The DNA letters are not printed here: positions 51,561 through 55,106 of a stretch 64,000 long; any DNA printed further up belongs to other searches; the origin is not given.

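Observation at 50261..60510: Non-glycan PUL-like operon: SusC/SusD coupled to an MtnK-like kinase, a nucleoside hydrolase and a full ABC importer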

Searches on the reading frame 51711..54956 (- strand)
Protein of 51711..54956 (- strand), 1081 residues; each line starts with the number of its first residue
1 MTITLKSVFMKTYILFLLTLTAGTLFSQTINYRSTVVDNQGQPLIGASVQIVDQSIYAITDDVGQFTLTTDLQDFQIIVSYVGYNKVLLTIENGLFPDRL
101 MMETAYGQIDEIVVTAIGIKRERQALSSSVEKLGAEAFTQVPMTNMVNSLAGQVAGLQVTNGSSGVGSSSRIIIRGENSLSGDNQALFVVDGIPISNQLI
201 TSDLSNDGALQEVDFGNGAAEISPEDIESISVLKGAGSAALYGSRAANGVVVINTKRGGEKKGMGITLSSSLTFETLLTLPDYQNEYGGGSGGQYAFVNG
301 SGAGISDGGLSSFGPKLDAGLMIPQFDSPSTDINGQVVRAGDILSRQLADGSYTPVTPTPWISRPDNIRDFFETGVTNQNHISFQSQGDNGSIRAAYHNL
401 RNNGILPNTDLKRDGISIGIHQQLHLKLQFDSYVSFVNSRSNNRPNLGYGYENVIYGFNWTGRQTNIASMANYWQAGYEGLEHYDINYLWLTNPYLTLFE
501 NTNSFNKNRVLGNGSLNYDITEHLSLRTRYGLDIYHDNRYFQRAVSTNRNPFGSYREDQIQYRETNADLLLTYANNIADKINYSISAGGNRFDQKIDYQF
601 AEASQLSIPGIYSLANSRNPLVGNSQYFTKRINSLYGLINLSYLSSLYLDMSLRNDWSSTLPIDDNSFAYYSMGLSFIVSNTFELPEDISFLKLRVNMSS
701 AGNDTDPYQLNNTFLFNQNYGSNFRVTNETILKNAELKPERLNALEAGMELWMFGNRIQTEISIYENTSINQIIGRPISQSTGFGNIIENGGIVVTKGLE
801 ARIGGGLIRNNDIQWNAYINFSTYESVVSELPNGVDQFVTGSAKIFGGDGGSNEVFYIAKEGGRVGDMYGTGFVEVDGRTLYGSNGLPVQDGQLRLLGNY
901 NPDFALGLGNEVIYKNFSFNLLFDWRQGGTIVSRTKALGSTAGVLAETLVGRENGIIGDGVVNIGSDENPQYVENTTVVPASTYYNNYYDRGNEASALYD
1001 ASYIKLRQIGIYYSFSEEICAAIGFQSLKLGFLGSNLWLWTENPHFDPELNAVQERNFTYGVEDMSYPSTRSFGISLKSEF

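Call 3: search_protein_families(library=pfam, proteins=[window:51711-54956:-], max_evalue=0.01)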
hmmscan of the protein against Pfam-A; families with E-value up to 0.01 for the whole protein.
window:51711-54956:- (1081 aa): 5 families
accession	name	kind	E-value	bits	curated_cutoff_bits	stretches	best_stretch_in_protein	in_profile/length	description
PF07715.20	Plug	-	3.1e-17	63.5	23.9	1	124-250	3-107/107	TonB-dependent Receptor Plug Domain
PF00593.30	TonB_dep_Rec_b-barrel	-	3e-10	41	27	1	499-827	51-351/436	TonB dependent receptor-like, beta-barrel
PF13715.12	CarbopepD_reg_2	-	3.6e-10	40.2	32.2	1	35-114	4-88/88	CarboxypepD_reg-like domain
PF13620.12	CarboxypepD_reg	-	1.5e-06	28.9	32.3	1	35-87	5-62/82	Carboxypeptidase regulatory-like domain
PF15976.11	CooC_C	-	0.0041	17.6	29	0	26-71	13-56/93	CS1-pili formation C-terminal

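Call 4: search_protein_families(library=ncbifam, proteins=[window:51711-54956:-], max_evalue=0.01)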
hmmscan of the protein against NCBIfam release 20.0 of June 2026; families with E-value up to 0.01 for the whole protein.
window:51711-54956:- (1081 aa): 4 families
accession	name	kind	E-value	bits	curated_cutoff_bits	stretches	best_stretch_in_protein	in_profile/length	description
TIGR04056.1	OMP_RagA_SusC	subfamily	3.2e-165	552.1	368.25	1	33-1081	4-981/981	SusC/RagA family TonB-linked outer membrane protein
TIGR04057.1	SusC_RagA_signa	signature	4.2e-16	58.4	46.2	1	226-256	1-31/31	SusC/RagA subfamily TonB-dependent outer membrane receptor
TIGR01779.1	TonB-B12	equivalog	6.9e-09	34.8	599.7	1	109-270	28-166/614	TonB-dependent vitamin B12 receptor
NF053590.1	TonB_dep_TOL0244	equivalog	0.00019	20.2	645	1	222-270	107-154/604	TOL_0244 family TonB-dependent receptor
